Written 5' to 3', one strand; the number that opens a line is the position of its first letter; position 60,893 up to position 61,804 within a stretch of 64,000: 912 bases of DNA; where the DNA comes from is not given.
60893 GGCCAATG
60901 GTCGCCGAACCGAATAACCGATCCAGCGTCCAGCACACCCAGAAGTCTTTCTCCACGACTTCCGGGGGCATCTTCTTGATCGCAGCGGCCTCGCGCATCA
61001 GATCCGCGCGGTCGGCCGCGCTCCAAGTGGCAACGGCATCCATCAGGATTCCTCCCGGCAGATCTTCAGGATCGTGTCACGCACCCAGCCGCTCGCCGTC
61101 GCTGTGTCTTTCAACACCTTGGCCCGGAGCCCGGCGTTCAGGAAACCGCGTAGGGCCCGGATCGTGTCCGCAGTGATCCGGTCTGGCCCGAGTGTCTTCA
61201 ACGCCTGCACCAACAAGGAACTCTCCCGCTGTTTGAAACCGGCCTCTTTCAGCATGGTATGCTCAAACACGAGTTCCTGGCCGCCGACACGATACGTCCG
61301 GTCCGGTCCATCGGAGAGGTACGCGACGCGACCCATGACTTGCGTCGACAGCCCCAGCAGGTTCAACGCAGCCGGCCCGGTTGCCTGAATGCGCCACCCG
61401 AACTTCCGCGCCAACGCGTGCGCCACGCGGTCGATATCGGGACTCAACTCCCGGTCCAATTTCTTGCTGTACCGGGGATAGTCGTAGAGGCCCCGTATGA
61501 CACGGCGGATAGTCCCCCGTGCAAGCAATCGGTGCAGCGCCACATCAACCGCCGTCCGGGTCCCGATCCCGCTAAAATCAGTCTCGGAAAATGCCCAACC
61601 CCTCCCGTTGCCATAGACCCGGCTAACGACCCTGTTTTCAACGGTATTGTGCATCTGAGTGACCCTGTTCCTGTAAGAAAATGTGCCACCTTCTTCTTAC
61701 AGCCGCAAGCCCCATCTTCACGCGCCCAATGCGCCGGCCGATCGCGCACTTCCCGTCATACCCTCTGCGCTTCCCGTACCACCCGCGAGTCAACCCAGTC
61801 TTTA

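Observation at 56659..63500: Integrative element at tRNA-Pro(CGG) with integrase, displaced tRNA terminator and CCACAGT arm-type repeats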

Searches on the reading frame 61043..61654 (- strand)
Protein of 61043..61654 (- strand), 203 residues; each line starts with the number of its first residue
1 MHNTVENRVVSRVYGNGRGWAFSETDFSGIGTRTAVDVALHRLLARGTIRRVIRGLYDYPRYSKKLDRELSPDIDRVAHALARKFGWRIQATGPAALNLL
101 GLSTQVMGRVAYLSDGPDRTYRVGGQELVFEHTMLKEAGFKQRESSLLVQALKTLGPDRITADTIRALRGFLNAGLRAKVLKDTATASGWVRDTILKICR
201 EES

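Call 7: search_protein_families(library=pfam, proteins=[window:61043-61654:-], max_evalue=0.01)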
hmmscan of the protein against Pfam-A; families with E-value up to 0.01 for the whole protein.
window:61043-61654:- (203 aa): 2 families
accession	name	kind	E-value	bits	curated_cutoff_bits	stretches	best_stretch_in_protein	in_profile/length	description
PF19570.5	DUF6088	-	4.2e-30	105.2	25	1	16-172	9-164/172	Family of unknown function (DUF6088)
PF13338.12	AbiEi_4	-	0.00027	21.4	25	1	29-57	23-46/49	Transcriptional regulator, AbiEi antitoxin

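Call 8: search_protein_families(library=phrogs, proteins=[window:61043-61654:-], max_evalue=0.01)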
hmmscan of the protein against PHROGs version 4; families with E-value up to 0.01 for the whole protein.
window:61043-61654:- (203 aa): 0 families

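Call 11: search_protein_families(library=padloc, proteins=[window:61043-61654:-], max_evalue=0.01)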
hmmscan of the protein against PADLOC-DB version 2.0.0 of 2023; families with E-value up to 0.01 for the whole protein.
window:61043-61654:- (203 aa): 12 families
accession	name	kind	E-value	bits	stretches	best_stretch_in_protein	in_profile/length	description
PDLC02226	AbiEi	-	3.3e-58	194.9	1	4-201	2-196/202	AbiEi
PDLC02233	AbiEi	-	2.5e-29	100.4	1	4-157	3-156/214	AbiEi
PDLC02264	AbiEi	-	1.4e-07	29.7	1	6-115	8-113/205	AbiEi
PDLC02229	AbiEi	-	6.5e-07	28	1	4-131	2-130/131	AbiEi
PDLC02246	AbiEi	-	2e-06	25.5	1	16-110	22-108/230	AbiEi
PDLC02232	AbiEi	-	0.00014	19.8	1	18-81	17-78/177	AbiEi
PDLC02247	AbiEi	-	0.00089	17.2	1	31-106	41-113/215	AbiEi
PDLC02234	AbiEi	-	0.0016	16.2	1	33-64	26-57/191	AbiEi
PDLC02236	AbiEi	-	0.0019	15.9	1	14-108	10-104/207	AbiEi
PDLC02265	AbiEi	-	0.0029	15.4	1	37-77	29-69/198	AbiEi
PDLC02228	AbiEi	-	0.0032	14.8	1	38-152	54-156/216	AbiEi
PDLC02235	AbiEi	-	0.0069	14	1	32-85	35-87/240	AbiEi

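Call 68: search_protein_families(library=pfam, proteins=[L101:745-1935:-, L102:3-1124:+, L102:1210-1500:+, L102:1497-2519:+, L104:181-969:+, L101:366-761:+, L101:7115-8764:-, L101:9127-10002:-, L101:10026-10367:-, L101:5009-5920:-], max_evalue=0.01)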
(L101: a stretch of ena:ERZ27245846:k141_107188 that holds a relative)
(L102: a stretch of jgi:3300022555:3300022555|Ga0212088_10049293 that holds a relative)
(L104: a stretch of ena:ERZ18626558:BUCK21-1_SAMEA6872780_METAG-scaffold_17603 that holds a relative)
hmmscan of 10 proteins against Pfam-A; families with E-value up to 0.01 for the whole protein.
L101:745-1935:- (396 aa): 3 families
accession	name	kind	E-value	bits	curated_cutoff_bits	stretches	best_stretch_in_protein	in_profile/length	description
PF13102.12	Phage_int_SAM_5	-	5.2e-05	24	22.3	1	128-193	25-92/98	Phage integrase SAM-like domain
PF00589.27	Phage_integrase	-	5.6e-05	23.4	27.1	1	213-350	6-131/172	Phage integrase family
PF02899.23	Phage_int_SAM_1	-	0.0003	21.4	22.3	1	113-186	3-82/83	Phage integrase, N-terminal SAM-like domain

L102:3-1124:+ (373 aa): 1 family
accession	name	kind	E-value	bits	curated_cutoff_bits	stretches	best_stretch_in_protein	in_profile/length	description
PF00271.37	Helicase_C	-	2.1e-13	50.9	23.5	1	67-162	14-108/110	Helicase conserved C-terminal domain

L102:1210-1500:+ (96 aa): 0 families

L102:1497-2519:+ (340 aa): 5 families
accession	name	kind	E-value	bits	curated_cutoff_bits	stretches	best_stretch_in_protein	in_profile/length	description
PF15899.11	BNR_6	-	3.6e-15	54.8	27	0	296-308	1-13/14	BNR-Asp box repeat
PF15902.12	Sortilin-Vps10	-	1.4e-11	44.3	33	2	123-229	3-112/446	Sortilin, neurotensin receptor 3,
PF02012.26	BNR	-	2.3e-09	36.2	27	0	257-267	1-11/12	BNR/Asp-box repeat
PF24316.1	Tli3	-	2.4e-05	25.1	27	0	247-297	79-126/129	T6SS Tli3 immunity protein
PF19755.4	DUF6242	-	0.00078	19.8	29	0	251-306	159-217/217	Domain of unknown function (DUF6242)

L104:181-969:+ (262 aa): 0 families

L101:366-761:+ (131 aa): 1 family
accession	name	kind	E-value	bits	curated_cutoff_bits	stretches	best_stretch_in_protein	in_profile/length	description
PF09056.16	Phospholip_A2_3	-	0.0012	19.9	29.4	1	44-85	16-55/110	Prokaryotic phospholipase A2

L101:7115-8764:- (549 aa): 1 family
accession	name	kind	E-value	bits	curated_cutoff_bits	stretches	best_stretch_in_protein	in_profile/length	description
PF13481.12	AAA_25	-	1e-31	110.6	27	1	217-384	16-194/195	AAA domain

L101:9127-10002:- (291 aa): 0 families

L101:10026-10367:- (113 aa): 1 family
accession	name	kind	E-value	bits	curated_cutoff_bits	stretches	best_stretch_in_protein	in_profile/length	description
PF00589.27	Phage_integrase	-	1.2e-11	45.1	27.1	1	46-97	118-169/172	Phage integrase family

L101:5009-5920:- (303 aa): 0 families

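Call 69: search_protein_families(library=phrogs, proteins=[L101:745-1935:-, L102:3-1124:+, L102:1210-1500:+, L102:1497-2519:+, L104:181-969:+, L101:366-761:+, L101:7115-8764:-, L101:9127-10002:-, L101:10026-10367:-, L101:5009-5920:-], max_evalue=0.01)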
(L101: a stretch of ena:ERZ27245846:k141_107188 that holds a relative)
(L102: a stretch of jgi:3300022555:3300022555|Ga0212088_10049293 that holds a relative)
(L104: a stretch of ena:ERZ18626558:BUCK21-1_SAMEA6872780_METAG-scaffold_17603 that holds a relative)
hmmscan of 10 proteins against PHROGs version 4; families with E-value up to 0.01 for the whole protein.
L101:745-1935:- (396 aa): 3 families
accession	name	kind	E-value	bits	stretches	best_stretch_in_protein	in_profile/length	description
phrog_1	-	integration and excision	5.8e-33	116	1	14-363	117-436/611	integrase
phrog_216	-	integration and excision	2.1e-12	47.8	1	166-336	12-171/301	integrase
phrog_37709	-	unknown function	0.00073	20.5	1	168-273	20-114/116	-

L102:3-1124:+ (373 aa): 3 families
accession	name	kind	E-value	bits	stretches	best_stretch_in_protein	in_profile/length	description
phrog_16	-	DNA, RNA and nucleotide metabolism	7.3e-38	131.4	1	8-243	440-653/986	DNA helicase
phrog_9690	-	DNA, RNA and nucleotide metabolism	7.5e-10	39.3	1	56-162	146-255/306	DNA helicase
phrog_16694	-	unknown function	2.3e-09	36.8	1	62-163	552-660/1010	-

L102:1210-1500:+ (96 aa): 0 families

L102:1497-2519:+ (340 aa): 1 family
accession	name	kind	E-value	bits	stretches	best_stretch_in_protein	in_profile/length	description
phrog_11404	-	unknown function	0.0028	18.9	0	153-176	12-34/63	-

L104:181-969:+ (262 aa): 1 family
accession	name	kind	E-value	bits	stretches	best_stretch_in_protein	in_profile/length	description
phrog_16348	-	unknown function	0.00085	18.7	1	42-79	180-214/818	-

L101:366-761:+ (131 aa): 0 families

L101:7115-8764:- (549 aa): 7 families
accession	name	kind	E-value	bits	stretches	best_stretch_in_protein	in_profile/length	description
phrog_2597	-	DNA, RNA and nucleotide metabolism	8.6e-57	194.2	1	211-408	344-542/747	DNA primase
phrog_906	-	DNA, RNA and nucleotide metabolism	3.2e-21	76.8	1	196-387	491-680/872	DNA polymerase/primase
phrog_3123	-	unknown function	1.1e-14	55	1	215-400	322-526/583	-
phrog_1284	-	unknown function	8.1e-13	49.4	1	227-352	28-149/306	-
phrog_2850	-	unknown function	6.5e-09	36.2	1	226-382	150-309/465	-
phrog_239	-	DNA, RNA and nucleotide metabolism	2.6e-07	31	1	303-409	440-552/801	DNA primase/helicase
phrog_3228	-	DNA, RNA and nucleotide metabolism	0.0031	16.9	1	227-389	367-537/766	replicative helicase-primase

L101:9127-10002:- (291 aa): 0 families

L101:10026-10367:- (113 aa): 6 families
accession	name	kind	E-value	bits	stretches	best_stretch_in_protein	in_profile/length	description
phrog_216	-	integration and excision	2.5e-13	50.8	1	3-109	146-237/301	integrase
phrog_1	-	integration and excision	4.6e-13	50.3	1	44-108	387-447/611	integrase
phrog_7685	-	integration and excision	9e-05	23.1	1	43-110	166-237/240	integrase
phrog_24775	-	unknown function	0.00073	20.6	1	36-103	7-76/101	-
phrog_7269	-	integration and excision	0.0078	17.1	0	47-107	20-80/89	integrase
phrog_35951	-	unknown function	0.0091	17.4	0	41-101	7-67/97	-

L101:5009-5920:- (303 aa): 0 families

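Call 79: search_protein_families(library=ncbifam, proteins=[window:61043-61654:-], max_evalue=0.01)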
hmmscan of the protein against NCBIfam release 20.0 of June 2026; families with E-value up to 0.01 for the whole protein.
window:61043-61654:- (203 aa): 1 family
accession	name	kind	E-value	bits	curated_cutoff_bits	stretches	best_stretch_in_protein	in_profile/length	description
NF047376.1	TAA_AbiEi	equivalog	0.0037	17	150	1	21-83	20-81/172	type IV toxin-antitoxin system AbiEi family antitoxin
